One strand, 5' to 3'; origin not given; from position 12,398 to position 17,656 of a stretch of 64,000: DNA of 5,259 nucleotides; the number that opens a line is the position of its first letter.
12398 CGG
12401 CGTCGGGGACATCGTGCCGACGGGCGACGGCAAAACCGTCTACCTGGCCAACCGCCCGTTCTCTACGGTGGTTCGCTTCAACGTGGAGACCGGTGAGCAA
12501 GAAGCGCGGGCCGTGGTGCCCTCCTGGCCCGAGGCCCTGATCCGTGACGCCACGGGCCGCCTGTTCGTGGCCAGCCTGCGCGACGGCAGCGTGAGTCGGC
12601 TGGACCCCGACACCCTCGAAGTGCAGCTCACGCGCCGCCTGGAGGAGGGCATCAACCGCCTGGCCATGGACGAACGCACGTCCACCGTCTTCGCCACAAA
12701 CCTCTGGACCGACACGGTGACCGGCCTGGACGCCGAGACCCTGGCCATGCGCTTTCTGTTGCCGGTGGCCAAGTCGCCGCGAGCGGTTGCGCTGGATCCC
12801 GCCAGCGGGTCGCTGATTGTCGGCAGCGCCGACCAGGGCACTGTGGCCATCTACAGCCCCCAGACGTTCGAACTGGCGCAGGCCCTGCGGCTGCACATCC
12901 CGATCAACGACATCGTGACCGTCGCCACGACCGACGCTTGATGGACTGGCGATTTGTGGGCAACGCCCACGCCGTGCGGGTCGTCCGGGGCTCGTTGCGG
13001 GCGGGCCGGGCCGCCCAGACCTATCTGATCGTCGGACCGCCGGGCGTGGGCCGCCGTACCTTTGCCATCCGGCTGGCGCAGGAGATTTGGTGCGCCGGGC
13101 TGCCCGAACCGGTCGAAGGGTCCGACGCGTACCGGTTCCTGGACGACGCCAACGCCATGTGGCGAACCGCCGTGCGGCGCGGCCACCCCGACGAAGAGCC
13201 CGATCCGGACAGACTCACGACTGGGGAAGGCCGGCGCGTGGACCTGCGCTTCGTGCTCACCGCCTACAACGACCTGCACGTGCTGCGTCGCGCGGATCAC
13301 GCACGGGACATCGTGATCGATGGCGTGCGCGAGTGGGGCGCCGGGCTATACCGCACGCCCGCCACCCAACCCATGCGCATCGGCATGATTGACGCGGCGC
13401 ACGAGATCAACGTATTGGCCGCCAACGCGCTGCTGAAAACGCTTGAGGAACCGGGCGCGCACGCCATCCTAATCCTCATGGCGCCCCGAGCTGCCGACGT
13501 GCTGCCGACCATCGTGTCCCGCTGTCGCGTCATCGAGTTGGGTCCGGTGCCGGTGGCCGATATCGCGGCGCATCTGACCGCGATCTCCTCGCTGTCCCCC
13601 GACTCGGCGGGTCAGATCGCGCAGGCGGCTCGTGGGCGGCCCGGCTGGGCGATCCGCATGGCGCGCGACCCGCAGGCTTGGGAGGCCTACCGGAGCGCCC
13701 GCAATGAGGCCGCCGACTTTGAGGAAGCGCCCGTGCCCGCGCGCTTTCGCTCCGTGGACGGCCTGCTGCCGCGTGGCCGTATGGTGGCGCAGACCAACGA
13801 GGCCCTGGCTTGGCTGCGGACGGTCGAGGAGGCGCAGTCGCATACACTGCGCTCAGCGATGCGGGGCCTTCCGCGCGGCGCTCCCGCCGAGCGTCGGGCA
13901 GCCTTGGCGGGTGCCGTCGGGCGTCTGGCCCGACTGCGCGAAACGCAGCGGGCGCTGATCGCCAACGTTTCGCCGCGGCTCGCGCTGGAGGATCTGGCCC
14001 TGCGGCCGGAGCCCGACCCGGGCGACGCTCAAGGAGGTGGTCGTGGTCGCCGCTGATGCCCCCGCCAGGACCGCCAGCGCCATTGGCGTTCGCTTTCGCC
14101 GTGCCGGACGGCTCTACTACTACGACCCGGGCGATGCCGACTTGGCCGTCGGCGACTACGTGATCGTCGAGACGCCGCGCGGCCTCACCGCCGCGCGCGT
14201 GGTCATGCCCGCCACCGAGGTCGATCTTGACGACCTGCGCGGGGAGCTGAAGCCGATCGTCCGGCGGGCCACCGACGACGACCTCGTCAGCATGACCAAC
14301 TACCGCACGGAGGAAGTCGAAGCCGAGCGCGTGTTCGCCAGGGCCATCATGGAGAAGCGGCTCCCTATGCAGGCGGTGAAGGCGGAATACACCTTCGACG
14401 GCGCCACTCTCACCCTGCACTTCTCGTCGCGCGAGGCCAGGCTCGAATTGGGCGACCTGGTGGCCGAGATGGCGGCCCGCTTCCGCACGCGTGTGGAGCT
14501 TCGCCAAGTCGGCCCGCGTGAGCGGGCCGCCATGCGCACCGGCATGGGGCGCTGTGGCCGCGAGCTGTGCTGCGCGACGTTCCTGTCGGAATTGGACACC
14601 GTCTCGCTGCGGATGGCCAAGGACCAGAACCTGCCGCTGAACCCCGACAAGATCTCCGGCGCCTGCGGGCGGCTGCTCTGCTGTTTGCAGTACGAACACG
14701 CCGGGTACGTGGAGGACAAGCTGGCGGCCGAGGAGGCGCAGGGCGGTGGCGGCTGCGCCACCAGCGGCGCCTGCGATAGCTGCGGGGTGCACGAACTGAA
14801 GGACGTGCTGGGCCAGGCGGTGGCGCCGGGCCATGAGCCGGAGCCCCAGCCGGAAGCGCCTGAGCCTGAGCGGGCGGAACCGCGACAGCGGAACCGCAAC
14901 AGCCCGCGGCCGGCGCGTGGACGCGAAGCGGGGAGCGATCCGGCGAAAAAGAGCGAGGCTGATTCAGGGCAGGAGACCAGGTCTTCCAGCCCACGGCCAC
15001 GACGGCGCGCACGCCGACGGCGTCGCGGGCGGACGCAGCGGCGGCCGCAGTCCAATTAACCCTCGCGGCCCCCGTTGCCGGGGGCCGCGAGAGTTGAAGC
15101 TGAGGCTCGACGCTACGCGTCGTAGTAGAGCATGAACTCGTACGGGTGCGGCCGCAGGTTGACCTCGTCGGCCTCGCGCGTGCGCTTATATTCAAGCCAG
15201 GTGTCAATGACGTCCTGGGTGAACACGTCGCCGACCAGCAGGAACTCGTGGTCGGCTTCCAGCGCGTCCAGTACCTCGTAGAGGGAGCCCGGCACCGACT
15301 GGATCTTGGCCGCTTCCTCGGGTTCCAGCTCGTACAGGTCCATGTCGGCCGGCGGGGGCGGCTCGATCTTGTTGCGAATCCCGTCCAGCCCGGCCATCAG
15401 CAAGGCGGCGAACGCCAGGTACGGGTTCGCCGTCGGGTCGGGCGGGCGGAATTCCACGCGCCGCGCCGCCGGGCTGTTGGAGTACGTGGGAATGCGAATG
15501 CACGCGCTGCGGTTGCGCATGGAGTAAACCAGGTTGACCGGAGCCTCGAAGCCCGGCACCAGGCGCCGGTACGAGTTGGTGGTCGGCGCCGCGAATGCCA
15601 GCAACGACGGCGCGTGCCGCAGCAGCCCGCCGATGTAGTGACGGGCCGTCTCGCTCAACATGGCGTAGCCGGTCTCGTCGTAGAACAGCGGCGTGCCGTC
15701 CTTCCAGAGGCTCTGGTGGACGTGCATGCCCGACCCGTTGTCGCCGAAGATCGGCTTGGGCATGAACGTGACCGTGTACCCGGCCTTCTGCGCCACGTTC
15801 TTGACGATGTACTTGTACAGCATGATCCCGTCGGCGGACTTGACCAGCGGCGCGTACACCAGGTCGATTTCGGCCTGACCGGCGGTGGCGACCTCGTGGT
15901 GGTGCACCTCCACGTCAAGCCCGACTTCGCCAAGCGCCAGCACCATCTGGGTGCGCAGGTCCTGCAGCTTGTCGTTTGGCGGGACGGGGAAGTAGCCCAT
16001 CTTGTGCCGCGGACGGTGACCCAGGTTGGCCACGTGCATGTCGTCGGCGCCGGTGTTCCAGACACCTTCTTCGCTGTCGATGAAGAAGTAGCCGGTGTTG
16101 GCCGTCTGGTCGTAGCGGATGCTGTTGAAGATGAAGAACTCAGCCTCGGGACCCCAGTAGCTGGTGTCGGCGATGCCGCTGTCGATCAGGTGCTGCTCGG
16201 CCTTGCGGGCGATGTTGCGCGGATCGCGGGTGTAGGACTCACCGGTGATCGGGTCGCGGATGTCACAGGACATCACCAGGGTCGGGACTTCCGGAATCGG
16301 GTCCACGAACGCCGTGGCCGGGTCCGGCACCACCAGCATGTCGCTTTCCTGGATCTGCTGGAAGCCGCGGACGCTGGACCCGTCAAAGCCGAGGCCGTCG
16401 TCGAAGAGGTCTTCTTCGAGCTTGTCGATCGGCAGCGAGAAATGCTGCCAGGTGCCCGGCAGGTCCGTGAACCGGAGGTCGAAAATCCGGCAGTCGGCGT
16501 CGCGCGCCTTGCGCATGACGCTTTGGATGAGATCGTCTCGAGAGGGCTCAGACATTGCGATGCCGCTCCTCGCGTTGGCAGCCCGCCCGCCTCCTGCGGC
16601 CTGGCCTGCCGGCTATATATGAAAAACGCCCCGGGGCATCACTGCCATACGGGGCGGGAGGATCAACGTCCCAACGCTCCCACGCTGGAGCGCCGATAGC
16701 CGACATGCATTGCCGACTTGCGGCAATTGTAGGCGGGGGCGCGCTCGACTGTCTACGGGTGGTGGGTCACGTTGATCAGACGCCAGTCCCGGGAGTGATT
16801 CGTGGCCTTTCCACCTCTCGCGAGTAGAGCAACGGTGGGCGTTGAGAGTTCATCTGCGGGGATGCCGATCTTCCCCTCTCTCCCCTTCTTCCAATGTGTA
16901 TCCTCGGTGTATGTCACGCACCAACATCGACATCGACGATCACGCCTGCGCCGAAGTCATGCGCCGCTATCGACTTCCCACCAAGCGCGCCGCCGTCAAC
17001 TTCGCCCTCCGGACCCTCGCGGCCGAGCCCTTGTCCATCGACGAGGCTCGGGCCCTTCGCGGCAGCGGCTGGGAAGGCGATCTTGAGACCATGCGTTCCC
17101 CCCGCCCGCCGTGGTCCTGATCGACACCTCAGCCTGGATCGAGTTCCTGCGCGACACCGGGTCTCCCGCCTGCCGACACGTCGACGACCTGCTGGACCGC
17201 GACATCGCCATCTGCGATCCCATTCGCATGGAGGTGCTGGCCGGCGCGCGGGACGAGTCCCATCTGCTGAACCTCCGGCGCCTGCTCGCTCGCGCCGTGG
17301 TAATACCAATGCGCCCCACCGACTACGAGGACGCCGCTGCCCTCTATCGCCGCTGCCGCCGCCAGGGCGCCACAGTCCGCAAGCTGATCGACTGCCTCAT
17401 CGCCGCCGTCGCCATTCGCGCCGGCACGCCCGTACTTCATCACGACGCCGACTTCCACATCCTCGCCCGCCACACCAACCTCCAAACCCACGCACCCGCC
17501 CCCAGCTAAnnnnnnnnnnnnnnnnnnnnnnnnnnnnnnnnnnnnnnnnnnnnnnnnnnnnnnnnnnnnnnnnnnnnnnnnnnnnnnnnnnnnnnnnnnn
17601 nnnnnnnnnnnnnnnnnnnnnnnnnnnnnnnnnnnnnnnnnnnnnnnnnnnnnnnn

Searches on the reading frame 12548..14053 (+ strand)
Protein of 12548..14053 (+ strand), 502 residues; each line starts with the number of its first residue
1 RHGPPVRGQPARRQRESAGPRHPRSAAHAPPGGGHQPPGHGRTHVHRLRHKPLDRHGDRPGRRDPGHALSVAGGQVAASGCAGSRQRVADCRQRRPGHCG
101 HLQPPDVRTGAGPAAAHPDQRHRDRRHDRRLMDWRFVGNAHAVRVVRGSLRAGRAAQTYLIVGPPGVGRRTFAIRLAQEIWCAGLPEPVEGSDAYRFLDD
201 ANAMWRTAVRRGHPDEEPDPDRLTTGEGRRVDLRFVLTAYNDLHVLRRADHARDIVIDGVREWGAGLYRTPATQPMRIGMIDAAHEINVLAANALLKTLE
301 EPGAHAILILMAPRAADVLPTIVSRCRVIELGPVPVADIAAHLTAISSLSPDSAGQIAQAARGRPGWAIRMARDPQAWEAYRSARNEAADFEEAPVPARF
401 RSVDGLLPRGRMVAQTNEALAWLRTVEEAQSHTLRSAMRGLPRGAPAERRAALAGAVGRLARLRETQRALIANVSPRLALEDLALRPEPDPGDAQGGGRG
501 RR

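Call 18: search_protein_families(library=pfam, proteins=[window:12548-14053:+], max_evalue=0.00001)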
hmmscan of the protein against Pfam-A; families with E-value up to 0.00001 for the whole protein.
window:12548-14053:+ (502 aa): 1 family
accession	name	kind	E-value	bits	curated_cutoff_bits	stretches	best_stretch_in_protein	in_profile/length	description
PF13177.12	DNA_pol3_delta2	-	1.5e-26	93.7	27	1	239-333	67-159/161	DNA polymerase III, delta subunit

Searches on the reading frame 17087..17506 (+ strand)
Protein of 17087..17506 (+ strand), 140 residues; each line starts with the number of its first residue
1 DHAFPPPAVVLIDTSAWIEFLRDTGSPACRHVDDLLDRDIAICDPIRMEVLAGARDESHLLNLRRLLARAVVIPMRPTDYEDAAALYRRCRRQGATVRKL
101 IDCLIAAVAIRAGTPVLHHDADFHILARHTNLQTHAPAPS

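Call 19: search_protein_families(library=pfam, proteins=[window:17087-17506:+], max_evalue=0.00001)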
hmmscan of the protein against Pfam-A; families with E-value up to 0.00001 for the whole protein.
window:17087-17506:+ (140 aa): 1 family
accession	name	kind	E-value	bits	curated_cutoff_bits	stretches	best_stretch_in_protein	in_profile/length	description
PF01850.27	PIN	-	2.5e-17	64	23.6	1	10-127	1-118/120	PIN domain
